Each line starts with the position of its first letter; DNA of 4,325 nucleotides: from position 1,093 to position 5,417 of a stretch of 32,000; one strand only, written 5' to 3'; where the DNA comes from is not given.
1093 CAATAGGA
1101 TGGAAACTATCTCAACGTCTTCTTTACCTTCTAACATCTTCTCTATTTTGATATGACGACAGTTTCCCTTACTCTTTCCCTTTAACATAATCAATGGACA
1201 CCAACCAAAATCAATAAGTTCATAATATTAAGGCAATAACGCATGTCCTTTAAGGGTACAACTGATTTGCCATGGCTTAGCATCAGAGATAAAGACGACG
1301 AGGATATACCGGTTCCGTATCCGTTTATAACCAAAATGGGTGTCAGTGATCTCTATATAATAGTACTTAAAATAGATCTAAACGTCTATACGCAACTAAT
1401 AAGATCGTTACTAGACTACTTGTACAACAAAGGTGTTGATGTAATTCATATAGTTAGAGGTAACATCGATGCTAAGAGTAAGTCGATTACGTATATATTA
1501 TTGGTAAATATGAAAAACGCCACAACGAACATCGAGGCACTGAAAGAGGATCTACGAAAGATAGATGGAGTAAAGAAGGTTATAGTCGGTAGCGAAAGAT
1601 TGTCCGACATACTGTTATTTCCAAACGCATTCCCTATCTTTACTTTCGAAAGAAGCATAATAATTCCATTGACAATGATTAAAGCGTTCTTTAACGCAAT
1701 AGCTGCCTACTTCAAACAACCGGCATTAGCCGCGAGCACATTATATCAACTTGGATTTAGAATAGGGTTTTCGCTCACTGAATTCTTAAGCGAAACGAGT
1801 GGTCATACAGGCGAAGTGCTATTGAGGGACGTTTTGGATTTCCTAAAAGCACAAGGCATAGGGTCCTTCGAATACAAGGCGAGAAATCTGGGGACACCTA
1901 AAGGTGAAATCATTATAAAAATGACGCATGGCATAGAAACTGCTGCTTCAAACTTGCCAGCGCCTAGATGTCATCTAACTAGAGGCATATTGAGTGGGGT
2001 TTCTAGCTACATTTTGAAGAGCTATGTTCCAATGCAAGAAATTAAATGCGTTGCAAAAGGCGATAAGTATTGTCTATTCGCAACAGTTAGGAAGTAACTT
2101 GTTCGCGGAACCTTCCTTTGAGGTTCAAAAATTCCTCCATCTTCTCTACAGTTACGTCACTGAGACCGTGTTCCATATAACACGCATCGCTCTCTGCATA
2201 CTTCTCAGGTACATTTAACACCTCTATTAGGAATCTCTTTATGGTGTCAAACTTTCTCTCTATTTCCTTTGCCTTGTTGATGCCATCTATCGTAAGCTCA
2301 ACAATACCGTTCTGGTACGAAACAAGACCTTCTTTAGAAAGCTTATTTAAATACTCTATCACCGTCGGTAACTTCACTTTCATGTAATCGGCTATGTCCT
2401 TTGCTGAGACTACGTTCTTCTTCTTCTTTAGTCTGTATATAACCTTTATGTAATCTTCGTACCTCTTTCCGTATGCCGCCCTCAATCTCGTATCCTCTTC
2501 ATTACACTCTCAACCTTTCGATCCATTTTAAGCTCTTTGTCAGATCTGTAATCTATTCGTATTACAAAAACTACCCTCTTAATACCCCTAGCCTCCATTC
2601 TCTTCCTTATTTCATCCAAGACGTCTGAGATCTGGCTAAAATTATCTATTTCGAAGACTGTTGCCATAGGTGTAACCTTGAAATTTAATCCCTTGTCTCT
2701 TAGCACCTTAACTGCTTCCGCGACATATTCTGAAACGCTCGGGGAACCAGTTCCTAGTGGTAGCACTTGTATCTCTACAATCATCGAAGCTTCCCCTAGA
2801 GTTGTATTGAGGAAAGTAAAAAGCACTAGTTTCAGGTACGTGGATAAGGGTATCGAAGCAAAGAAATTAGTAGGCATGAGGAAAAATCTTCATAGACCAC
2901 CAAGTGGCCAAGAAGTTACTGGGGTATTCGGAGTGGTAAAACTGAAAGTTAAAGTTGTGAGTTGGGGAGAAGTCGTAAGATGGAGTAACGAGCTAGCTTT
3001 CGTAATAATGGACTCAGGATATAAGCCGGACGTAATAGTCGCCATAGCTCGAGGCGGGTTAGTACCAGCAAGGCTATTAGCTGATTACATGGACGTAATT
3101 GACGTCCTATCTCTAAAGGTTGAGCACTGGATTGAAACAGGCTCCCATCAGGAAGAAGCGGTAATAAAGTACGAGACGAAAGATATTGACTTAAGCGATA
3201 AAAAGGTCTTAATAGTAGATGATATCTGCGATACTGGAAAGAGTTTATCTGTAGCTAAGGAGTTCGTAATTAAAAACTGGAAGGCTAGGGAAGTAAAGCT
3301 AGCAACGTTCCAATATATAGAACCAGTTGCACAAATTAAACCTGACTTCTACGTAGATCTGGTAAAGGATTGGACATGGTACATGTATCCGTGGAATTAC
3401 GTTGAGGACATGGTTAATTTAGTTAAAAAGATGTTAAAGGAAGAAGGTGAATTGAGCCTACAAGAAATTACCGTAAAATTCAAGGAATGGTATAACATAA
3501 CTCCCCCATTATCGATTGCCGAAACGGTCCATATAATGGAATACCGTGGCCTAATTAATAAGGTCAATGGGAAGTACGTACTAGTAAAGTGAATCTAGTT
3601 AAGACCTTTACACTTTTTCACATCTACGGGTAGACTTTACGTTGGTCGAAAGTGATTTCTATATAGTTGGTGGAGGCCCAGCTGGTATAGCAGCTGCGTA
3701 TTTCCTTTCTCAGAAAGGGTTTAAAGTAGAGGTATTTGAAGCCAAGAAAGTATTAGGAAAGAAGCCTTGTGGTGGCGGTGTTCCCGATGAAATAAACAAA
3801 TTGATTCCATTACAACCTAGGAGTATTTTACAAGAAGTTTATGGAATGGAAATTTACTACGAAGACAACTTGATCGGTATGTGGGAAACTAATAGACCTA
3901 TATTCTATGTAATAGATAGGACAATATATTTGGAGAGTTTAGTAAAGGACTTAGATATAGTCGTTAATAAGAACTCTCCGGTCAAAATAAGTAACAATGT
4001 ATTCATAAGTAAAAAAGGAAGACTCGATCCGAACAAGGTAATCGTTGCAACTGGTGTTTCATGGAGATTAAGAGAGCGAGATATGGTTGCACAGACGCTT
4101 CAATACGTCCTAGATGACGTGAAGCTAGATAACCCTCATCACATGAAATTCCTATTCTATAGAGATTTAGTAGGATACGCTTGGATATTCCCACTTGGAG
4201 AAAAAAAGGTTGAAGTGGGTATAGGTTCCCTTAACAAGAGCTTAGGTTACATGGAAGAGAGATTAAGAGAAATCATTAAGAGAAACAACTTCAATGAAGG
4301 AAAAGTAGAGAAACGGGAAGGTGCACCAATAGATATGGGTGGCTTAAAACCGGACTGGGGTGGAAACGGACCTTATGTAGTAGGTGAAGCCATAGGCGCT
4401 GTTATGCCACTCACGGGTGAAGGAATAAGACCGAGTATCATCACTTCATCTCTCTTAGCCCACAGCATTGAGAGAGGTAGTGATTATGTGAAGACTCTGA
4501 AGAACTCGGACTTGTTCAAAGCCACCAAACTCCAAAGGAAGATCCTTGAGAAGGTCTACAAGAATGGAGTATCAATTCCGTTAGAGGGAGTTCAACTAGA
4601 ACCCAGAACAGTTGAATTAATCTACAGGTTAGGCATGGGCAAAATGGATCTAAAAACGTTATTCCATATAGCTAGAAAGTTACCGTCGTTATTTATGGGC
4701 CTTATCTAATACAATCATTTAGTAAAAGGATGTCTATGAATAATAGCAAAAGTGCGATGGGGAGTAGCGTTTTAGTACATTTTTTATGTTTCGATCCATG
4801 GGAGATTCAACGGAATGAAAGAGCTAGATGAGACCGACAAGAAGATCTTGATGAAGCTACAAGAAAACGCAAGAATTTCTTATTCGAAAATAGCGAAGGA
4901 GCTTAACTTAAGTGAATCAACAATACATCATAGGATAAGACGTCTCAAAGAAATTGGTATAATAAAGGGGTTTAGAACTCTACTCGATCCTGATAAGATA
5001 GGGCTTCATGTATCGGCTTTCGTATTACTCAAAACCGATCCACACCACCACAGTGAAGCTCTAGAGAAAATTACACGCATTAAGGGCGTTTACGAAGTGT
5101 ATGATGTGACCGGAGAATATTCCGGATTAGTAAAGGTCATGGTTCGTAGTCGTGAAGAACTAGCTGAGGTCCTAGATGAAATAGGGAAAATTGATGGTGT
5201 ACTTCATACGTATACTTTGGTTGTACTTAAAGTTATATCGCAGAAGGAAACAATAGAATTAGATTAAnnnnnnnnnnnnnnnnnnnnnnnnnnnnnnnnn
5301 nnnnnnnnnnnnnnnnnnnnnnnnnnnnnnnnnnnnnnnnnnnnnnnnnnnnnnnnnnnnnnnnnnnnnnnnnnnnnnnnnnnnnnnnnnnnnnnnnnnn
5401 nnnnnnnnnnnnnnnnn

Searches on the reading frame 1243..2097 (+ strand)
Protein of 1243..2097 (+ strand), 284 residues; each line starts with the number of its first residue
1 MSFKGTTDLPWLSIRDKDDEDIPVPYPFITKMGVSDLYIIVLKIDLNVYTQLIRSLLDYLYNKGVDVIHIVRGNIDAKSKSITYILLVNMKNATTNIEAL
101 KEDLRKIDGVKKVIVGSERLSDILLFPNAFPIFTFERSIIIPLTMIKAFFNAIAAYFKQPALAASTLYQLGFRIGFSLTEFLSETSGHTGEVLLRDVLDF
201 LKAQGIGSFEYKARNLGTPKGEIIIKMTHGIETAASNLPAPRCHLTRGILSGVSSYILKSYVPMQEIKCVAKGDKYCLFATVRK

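Call 80: search_protein_families(library=pfam, proteins=[window:1243-2097:+], max_evalue=0.0001)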
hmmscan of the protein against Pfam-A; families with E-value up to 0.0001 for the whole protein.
window:1243-2097:+ (284 aa): 1 family
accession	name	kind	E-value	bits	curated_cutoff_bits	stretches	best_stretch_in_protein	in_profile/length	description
PF02830.23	V4R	-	7.7e-10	39.1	31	1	231-280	9-59/62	V4R domain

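Call 84: find_encoding_contigs(protein=window:1243-2097:+, flank=10000, max_places=1)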
Protein window:1243-2097:+ (284 aa): 3 contigs read that carry it; 1 place shown.
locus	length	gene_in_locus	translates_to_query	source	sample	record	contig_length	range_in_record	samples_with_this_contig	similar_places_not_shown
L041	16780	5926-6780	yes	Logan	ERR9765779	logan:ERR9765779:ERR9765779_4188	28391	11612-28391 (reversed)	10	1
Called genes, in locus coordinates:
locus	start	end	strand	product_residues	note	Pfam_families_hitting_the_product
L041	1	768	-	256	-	?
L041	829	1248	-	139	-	PF01989:AcnX_swivel_put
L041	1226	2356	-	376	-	PF04412:AcnX, PF28403:AcnX_2nd, PF28406:AcnX_3rd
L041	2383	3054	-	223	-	PF00121:TIM, PF05690:ThiG, PF00977:His_biosynth (weak), PF00290:Trp_syntA (weak)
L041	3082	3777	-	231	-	PF01172:SBDS_N, PF09377:SBDS_domain_II, PF20268:SBDS_C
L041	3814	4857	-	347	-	PF04055:Radical_SAM, PF06463:Mob_synth_C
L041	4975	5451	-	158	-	-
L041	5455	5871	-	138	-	-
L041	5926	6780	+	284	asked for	PF02830:V4R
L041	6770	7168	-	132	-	PF01325:Fe_dep_repress, PF02742:Fe_dep_repr_C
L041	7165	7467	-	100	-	PF01910:Thiamine_BP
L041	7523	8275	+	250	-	PF00156:Pribosyltran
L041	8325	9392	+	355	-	PF01266:DAO (faint), PF01946:Thi4, PF03486:HI0933_like (weak), PF07992:Pyr_redox_2 (weak), PF13450:NAD_binding_8, PF22578:GGR_cat (weak)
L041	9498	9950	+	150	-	PF01022:HTH_5 (weak), PF12840:HTH_20 (faint), PF13404:HTH_AsnC-type, PF13412:HTH_24, PF08279:HTH_11, PF22451:NirdL-like_HTH (faint), PF01037:AsnC_trans_reg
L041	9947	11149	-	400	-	PF22082:TtuA_LIM_N, PF01171:ATP_bind_3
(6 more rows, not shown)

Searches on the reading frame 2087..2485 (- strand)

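Call 80: search_protein_families(library=pfam, proteins=[window:2087-2485:-], max_evalue=0.0001)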
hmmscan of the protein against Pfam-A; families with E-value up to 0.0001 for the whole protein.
window:2087-2485:- (132 aa): 3 families
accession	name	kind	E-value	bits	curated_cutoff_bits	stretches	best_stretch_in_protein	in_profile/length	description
PF01325.25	Fe_dep_repress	-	3.8e-15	56.3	26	1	7-58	4-55/60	Iron dependent repressor, N-terminal DNA binding domain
PF02742.21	Fe_dep_repr_C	-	1.5e-13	51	27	1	67-121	3-57/70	Iron dependent repressor, metal binding and dimerisation domain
PF01022.26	HTH_5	-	6.1e-05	23.3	22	1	16-57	8-47/47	Bacterial regulatory protein, arsR family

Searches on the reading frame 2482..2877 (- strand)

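Call 80: search_protein_families(library=pfam, proteins=[window:2482-2877:-], max_evalue=0.0001)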
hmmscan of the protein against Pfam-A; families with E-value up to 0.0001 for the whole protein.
window:2482-2877:- (131 aa): 1 family
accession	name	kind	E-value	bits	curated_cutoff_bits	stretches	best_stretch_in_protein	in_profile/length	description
PF01910.22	Thiamine_BP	-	3.5e-29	101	24.9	1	34-125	1-91/92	Thiamine-binding protein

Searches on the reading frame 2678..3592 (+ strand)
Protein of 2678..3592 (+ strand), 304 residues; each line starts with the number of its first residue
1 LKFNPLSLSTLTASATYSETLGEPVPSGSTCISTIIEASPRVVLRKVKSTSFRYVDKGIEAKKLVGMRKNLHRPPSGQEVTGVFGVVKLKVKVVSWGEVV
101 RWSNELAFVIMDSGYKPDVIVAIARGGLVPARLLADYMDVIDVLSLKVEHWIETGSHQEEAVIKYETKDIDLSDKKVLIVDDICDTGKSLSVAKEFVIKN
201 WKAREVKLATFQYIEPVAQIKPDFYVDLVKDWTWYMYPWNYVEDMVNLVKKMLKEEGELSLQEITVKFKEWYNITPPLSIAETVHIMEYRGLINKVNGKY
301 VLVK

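Call 80: search_protein_families(library=pfam, proteins=[window:2678-3592:+], max_evalue=0.0001)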
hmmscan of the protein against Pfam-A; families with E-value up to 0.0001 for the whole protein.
window:2678-3592:+ (304 aa): 2 families
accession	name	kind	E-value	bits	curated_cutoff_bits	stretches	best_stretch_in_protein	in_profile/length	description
PF00156.33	Pribosyltran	-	1.6e-20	73.5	26.3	1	103-227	15-138/158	Phosphoribosyl transferase domain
PF14681.12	UPRTase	-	5.1e-05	23.3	27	1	119-209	69-156/206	Uracil phosphoribosyltransferase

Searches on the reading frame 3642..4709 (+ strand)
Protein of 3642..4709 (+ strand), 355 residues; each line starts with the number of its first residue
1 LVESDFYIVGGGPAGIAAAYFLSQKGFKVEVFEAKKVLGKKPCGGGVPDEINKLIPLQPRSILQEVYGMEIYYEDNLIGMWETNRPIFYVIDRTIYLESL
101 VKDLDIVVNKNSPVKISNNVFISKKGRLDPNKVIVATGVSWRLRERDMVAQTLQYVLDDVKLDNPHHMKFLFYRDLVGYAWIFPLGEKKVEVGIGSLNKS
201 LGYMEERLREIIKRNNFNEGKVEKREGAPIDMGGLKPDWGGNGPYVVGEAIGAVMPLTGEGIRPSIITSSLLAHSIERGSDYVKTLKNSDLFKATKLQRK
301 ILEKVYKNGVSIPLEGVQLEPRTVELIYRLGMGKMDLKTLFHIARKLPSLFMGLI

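Call 80: search_protein_families(library=pfam, proteins=[window:3642-4709:+], max_evalue=0.0001)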
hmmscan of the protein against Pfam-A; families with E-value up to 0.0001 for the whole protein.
window:3642-4709:+ (355 aa): 7 families
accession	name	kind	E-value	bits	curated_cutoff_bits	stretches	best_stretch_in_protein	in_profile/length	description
PF13450.12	NAD_binding_8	-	2e-08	34.8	21.9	1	8-39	1-32/68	NAD(P)-binding Rossmann-like domain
PF01946.23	Thi4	-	9.6e-08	32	26.2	1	2-66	16-80/235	Thi4 family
PF07992.20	Pyr_redox_2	-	8.7e-07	29.1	26.1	1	5-143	2-113/291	Pyridine nucleotide-disulphide oxidoreductase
PF22578.2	GGR_cat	-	1.4e-06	28.5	27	1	151-215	4-71/88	Geranylgeranyl reductase catalytic domain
PF03486.20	HI0933_like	-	5e-06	26.6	50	1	5-42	2-39/244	HI0933-like protein Rossmann domain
PF01266.30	DAO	-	2.2e-05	24.6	27.9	1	5-39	1-35/353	FAD dependent oxidoreductase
PF05834.18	Lycopene_cycl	-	2.7e-05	23.9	23.4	0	118-281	120-295/380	Lycopene cyclase protein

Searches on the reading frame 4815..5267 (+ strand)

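Call 80: search_protein_families(library=pfam, proteins=[window:4815-5267:+], max_evalue=0.0001)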
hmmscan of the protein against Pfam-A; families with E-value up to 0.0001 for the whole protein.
window:4815-5267:+ (150 aa): 10 families
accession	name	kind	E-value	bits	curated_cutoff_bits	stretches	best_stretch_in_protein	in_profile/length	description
PF01037.27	AsnC_trans_reg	-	3.6e-17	62.5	25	1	70-139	1-72/73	Lrp/AsnC ligand binding domain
PF13404.12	HTH_AsnC-type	-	1.4e-16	60.5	27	1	4-45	1-42/42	AsnC-type helix-turn-helix domain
PF13412.12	HTH_24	-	7.7e-16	57.9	21.9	1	4-51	1-48/48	Winged helix-turn-helix DNA-binding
PF08279.18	HTH_11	-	1e-07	32.1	25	1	9-49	3-44/55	HTH domain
PF01022.26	HTH_5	-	4.9e-06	26.8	22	1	6-51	2-46/47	Bacterial regulatory protein, arsR family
PF08280.17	HTH_Mga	-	1.1e-05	25.8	23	1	7-46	6-45/59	M protein trans-acting positive regulator (MGA) HTH domain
PF22451.2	NirdL-like_HTH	-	1.3e-05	25.1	27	1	8-50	1-46/47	Siroheme decarboxylase NirDL-like HTH domain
PF12840.13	HTH_20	-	1.9e-05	25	27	1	11-51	9-49/51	Helix-turn-helix domain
PF13384.12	HTH_23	-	4.3e-05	23.6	24.6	1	11-48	10-45/50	Homeodomain-like domain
PF01047.28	MarR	-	8.7e-05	22.8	24.6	0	7-51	4-48/59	MarR family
